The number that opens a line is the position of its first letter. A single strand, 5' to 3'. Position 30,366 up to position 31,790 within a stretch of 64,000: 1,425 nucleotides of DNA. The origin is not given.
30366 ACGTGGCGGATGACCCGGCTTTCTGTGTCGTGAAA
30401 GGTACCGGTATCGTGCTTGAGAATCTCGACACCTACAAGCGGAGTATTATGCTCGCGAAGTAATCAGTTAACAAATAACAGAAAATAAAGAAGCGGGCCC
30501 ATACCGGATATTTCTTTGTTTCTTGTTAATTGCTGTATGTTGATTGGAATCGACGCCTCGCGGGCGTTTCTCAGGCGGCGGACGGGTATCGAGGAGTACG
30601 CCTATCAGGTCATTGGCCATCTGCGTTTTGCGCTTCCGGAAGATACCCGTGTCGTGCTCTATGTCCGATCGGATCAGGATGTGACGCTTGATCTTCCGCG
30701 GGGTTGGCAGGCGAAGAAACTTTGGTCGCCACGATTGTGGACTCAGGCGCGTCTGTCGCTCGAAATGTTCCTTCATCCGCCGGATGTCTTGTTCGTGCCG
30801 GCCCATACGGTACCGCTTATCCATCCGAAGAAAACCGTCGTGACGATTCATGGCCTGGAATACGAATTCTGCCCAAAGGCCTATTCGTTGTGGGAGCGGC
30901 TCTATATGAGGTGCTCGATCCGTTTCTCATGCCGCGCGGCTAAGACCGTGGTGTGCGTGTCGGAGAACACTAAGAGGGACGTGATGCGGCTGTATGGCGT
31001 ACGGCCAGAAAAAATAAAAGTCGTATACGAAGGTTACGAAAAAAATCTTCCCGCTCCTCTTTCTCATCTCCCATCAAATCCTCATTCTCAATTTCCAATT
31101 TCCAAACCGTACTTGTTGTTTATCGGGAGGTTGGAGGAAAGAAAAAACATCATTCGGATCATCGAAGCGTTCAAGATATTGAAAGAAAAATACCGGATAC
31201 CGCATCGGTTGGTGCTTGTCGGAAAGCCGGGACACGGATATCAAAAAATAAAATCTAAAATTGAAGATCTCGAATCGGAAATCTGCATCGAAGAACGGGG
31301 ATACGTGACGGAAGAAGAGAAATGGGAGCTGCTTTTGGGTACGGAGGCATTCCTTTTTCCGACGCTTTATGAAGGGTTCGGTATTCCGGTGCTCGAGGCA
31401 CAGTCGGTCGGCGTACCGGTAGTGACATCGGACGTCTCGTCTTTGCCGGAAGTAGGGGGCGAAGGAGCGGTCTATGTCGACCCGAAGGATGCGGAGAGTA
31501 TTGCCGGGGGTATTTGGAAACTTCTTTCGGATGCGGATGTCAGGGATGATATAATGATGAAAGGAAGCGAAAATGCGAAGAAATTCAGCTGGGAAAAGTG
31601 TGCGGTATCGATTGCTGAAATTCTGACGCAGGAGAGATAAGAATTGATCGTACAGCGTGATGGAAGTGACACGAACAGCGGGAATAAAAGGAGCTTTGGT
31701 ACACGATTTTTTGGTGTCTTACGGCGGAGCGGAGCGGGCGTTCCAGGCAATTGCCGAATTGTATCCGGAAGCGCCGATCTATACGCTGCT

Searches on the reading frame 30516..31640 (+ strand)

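Call 10: search_protein_families(library=pfam, proteins=[window:30516-31640:+])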
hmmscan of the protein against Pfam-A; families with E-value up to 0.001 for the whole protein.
window:30516-31640:+ (374 aa): 5 families
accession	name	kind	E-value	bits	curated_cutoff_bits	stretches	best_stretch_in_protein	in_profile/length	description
PF00534.26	Glycos_transf_1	-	1.8e-32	112.6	26.4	1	195-346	13-165/172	Glycosyl transferases group 1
PF13692.12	Glyco_trans_1_4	-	3.3e-25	89.4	27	1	198-339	2-142/142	Glycosyl transferases group 1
PF13439.12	Glyco_transf_4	-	4.1e-15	56.7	28.5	1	44-174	20-166/170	Glycosyltransferase Family 4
PF20706.3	GT4-conflict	-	8.7e-10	38.6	26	1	140-309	145-315/385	Family 4 Glycosyltransferase in conflict systems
PF13579.12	Glyco_trans_4_4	-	2.5e-06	28.4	29.7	1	76-171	57-156/158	Glycosyl transferase 4-like domain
